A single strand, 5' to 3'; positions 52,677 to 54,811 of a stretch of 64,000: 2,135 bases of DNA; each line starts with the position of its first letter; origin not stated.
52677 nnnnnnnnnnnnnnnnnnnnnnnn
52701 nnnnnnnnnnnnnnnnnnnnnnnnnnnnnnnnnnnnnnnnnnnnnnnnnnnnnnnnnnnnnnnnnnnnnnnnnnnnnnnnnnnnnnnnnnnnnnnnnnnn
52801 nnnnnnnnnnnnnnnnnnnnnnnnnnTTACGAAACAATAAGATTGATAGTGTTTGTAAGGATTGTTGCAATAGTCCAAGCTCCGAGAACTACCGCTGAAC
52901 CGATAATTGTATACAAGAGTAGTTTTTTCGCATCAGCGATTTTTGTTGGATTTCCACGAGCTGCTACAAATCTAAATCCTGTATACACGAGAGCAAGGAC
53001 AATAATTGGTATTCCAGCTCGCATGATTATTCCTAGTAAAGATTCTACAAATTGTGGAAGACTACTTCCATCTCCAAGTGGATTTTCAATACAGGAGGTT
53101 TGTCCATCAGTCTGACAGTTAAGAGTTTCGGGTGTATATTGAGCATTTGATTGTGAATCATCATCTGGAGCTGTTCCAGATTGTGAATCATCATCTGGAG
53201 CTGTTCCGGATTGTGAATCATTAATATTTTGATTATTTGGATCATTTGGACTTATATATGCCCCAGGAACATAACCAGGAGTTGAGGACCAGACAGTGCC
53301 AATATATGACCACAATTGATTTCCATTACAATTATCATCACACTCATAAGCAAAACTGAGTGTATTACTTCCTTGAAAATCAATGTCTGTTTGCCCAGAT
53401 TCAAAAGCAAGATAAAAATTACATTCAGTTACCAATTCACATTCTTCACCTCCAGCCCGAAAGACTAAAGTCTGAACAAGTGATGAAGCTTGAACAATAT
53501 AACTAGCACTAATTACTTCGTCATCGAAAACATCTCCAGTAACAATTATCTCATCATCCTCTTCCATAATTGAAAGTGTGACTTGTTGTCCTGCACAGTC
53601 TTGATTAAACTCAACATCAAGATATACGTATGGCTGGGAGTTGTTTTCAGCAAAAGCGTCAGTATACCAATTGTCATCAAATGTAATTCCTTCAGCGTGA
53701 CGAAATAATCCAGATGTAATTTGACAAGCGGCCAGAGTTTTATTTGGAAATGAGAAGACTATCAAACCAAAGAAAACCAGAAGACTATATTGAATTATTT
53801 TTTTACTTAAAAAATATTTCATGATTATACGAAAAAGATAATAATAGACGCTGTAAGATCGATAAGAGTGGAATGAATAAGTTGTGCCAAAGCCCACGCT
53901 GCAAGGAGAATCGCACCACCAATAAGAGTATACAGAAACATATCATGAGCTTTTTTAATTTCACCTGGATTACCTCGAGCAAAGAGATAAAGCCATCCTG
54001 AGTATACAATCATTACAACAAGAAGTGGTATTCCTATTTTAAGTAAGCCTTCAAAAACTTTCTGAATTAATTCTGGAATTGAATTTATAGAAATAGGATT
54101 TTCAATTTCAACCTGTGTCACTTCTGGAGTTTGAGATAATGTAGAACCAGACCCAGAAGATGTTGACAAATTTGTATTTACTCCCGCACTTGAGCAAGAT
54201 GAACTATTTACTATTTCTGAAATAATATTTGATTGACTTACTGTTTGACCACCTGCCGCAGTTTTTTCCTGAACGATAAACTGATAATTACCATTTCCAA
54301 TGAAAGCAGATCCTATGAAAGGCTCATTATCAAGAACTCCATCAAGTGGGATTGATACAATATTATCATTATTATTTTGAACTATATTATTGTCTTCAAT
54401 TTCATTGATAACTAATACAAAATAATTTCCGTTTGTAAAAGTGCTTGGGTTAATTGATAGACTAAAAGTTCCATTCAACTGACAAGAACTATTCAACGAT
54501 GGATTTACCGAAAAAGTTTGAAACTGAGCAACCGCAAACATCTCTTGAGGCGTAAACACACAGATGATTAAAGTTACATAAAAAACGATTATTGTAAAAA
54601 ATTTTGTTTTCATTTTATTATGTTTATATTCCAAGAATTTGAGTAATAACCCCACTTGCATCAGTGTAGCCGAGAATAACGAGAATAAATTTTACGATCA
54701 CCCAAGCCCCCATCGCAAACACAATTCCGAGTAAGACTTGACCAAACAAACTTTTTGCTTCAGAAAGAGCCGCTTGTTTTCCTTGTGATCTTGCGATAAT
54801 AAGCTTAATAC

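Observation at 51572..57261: Array of six paralogous two-TM VirB2/TrbC-like ('T4SS-pilin-like') genes, three fused to large divergent ectodomains, plus a membrane-anchored SBP-like protein — candidate novel surface filament/adhesion system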

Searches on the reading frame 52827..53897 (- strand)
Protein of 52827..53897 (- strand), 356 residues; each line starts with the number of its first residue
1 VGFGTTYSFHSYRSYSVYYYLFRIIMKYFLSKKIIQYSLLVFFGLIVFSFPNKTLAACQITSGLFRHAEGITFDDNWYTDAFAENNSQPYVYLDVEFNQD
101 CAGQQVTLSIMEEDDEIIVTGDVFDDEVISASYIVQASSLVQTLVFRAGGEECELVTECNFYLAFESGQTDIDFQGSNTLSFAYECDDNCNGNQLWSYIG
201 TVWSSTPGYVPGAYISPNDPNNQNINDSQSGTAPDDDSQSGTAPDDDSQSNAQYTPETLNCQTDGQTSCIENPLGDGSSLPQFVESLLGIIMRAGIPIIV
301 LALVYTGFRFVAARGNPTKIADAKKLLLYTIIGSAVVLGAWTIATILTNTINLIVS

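Call 3: search_protein_families(library=pfam, proteins=[window:52827-53897:-], max_evalue=1)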
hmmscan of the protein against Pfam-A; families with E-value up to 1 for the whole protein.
window:52827-53897:- (356 aa): 2 families
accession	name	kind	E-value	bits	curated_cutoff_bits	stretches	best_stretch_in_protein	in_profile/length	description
PF18895.5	T4SS_pilin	-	1.3e-08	35.2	26.6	1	280-347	5-71/71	Type IV secretion system pilin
PF04956.18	TrbC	-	0.0015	19.1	27.9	1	280-346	37-97/98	TrbC/VIRB2 pilin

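Call 4: search_protein_families(library=ncbifam, proteins=[window:52827-53897:-], max_evalue=1)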
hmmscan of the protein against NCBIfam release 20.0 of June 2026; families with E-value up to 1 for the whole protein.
window:52827-53897:- (356 aa): 1 family
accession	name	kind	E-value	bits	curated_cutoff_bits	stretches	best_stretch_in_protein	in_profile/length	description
NF045849.1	ICE_MMCAP2_0565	equivalog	0.00011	21.8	40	1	282-351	11-80/80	Mbov_0395 family pilin-like conjugal transfer protein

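Call 32: find_homologous_proteins(query=window:52827-53822:-, max_evalue=0.00001)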
Query window:52827-53822:- (331 aa): 18 proteins with E <= 0.00001 among 1989 candidates.
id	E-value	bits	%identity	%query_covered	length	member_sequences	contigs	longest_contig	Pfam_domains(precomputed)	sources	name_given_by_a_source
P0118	7.6e-220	747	100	100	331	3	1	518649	PF18895.6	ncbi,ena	-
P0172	1.1e-91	326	54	100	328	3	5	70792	PF18895.6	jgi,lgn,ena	-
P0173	2.7e-86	308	50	100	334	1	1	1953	PF18895.6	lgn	-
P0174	3.4e-79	284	46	100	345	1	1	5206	PF18895.6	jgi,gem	-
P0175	2.5e-78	282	45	95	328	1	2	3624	PF18895.6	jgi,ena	-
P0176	3.4e-78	281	44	95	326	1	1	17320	PF18895.6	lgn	-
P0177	4.7e-78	281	43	98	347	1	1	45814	PF18895.6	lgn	-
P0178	1.6e-77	279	46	99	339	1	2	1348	PF18895.6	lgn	-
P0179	3.0e-77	278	47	100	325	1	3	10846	PF18895.6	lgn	-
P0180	1.8e-73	266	44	100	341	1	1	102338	PF18895.6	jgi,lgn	jgi:hypothetical protein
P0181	8.8e-73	263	45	99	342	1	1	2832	PF18895.6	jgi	-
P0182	3.7e-72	261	42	88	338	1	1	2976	PF18895.6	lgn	-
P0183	3.0e-68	249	42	97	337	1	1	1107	PF18895.6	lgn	-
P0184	5.1e-67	244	42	95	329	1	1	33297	PF18895.6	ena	-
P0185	1.0e-62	230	42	96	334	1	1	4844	PF18895.6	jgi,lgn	-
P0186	8.5e-59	217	39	98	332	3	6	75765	PF18895.6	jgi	-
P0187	8.1e-53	198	56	54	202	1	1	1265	PF18895.6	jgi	jgi:hypothetical protein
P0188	8.3e-47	178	34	100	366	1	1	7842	PF18895.6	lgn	-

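Call 45: predict_structure(alignment_id=A3)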
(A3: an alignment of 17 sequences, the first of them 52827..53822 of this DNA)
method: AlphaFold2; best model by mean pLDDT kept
length: 331 residues; sequences in the alignment: 17
mean_pLDDT: 73.0   pTM: 0.53
mean pLDDT of the five models: 73.0, 71.1, 68.2, 67.5, 66.4
residues with pLDDT >= 90: 61; 70-90: 160; 50-70: 55; < 50: 55
segments of 3 or more residues with pLDDT < 50: 95-97, 203-250
pLDDT, mean of each block of 10 residues (from residue 1): 64 82 62 89 90 83 91 92 85 52 87 92 77 81 84 84 70 92 90 81 42 30 28 34 40 54 56 81 82 85 89 84 79 68
secondary structure, 60 per line:
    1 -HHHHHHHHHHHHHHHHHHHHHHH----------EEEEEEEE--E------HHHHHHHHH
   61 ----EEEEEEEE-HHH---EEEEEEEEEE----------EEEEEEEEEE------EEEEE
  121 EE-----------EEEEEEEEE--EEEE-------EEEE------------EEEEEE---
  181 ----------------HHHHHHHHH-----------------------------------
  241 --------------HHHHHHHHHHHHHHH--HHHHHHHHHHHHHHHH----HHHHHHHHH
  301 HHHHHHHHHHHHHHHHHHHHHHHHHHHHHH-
elements in order: H2-24 E35-42 H52-60 E65-72 E80-89 E100-109 E116-122 E134-142 E145-148 E156-159 E172-177 H197-205 H255-269 H272-287 H292-330

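Call 48: fold_search(model_id=the predicted structure, library=pdb)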
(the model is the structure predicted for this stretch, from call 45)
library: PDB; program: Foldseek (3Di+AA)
matches with E <= 10: 1246; with E <= 0.001: 0
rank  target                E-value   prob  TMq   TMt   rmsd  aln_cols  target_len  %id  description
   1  8dj2_A                1.6e-03  0.98  0.22  0.41  10.9       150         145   12  Intramolecular ester bond-containing repeat domain from Chlamydia trachomatis adhesin (released 2023-08-02)
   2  9blo_A                2.0e-03  0.92  0.18  0.34  11.3       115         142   15  T450C mutant of repeat domain 2 from Clostridium perfringens adhesin CPE0147 without intramolecular ester bond (released 2025-05-07)
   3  7k2t_A                2.8e-03  0.97  0.21  0.19  14.3       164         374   12  Mg2+/ATP-bound structure of the full-length WzmWzt O antigen ABC transporter in lipid nanodiscs (released 2021-01-13)
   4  9blp                  3.2e-03  0.91  0.19  0.35  10.9       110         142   17  T450S mutant of repeat domain 2 from Clostridium perfringens adhesin CPE0147 with intramolecular ester bond (released 2025-05-07)
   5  8f9l_A                3.5e-03  0.97  0.21  0.43  11.6       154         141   12  Intramolecular ester bond-containing repeat domain from Gemella massiliensis adhesin (released 2024-06-19)
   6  7k2t_C                4.0e-03  0.96  0.22  0.20  15.9       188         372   13  Mg2+/ATP-bound structure of the full-length WzmWzt O antigen ABC transporter in lipid nanodiscs (released 2021-01-13)
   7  8f90_C                6.8e-03  0.91  0.21  0.39  10.9       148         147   13  Intramolecular ester bond-containing repeat domain 2 from Suipraoptans intestinalis adhesin (released 2024-06-19)
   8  6qub_A                7.6e-03  0.98  0.22  0.10   6.7       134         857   12  Truncated beta-galactosidase III from Bifidobacterium bifidum in complex with galactose (released 2020-03-18)
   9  8f90_B                7.6e-03  0.90  0.21  0.39  10.6       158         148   13  Intramolecular ester bond-containing repeat domain 2 from Suipraoptans intestinalis adhesin (released 2024-06-19)
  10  4rrp_P                8.6e-03  0.96  0.23  0.44  12.7       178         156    8  Crystal Structure of the Fab complexed with antigen Asf1p, Northeast Structural Genomics Consortium (NESG) Target PdR1 (released 2014-12-31)
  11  6o14_B                1.0e-02  0.96  0.23  0.47  11.2       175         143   11  Crystal structure of the Aquifex aeolicus Wzt Carbohydrate Binding Domain (released 2020-01-15)
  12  8fha_D                1.1e-02  0.91  0.21  0.41  11.1       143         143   10  Intramolecular ester bond-containing repeat domain 1 from Suipraoptans intestinalis adhesin (released 2024-06-19)
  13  8fha_B                1.1e-02  0.90  0.21  0.42  11.2       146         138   10  Intramolecular ester bond-containing repeat domain 1 from Suipraoptans intestinalis adhesin (released 2024-06-19)
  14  8fha_A                1.2e-02  0.92  0.21  0.41  11.2       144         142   10  Intramolecular ester bond-containing repeat domain 1 from Suipraoptans intestinalis adhesin (released 2024-06-19)
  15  8f9l_B                1.3e-02  0.85  0.21  0.41  12.1       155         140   12  Intramolecular ester bond-containing repeat domain from Gemella massiliensis adhesin (released 2024-06-19)
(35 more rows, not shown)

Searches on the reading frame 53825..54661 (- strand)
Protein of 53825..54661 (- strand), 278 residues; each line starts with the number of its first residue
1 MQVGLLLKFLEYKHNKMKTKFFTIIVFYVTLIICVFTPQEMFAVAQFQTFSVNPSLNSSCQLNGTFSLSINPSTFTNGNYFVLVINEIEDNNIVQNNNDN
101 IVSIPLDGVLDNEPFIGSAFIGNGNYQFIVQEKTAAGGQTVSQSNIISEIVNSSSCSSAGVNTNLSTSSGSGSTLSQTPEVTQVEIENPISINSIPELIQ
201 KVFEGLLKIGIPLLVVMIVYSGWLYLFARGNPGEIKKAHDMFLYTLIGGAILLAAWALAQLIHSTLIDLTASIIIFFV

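Call 3: search_protein_families(library=pfam, proteins=[window:53825-54661:-], max_evalue=1)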
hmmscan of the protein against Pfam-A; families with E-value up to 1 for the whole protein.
window:53825-54661:- (278 aa): 1 family
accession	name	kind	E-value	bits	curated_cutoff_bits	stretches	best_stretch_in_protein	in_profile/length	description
PF18895.5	T4SS_pilin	-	6.8e-11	42.5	26.6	1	194-262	4-71/71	Type IV secretion system pilin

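Call 4: search_protein_families(library=ncbifam, proteins=[window:53825-54661:-], max_evalue=1)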
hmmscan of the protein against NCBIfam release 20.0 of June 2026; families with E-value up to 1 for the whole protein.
window:53825-54661:- (278 aa): 1 family
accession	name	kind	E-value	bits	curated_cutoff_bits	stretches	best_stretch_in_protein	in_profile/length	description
NF045849.1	ICE_MMCAP2_0565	equivalog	0.0089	15.7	40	1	193-265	7-79/80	Mbov_0395 family pilin-like conjugal transfer protein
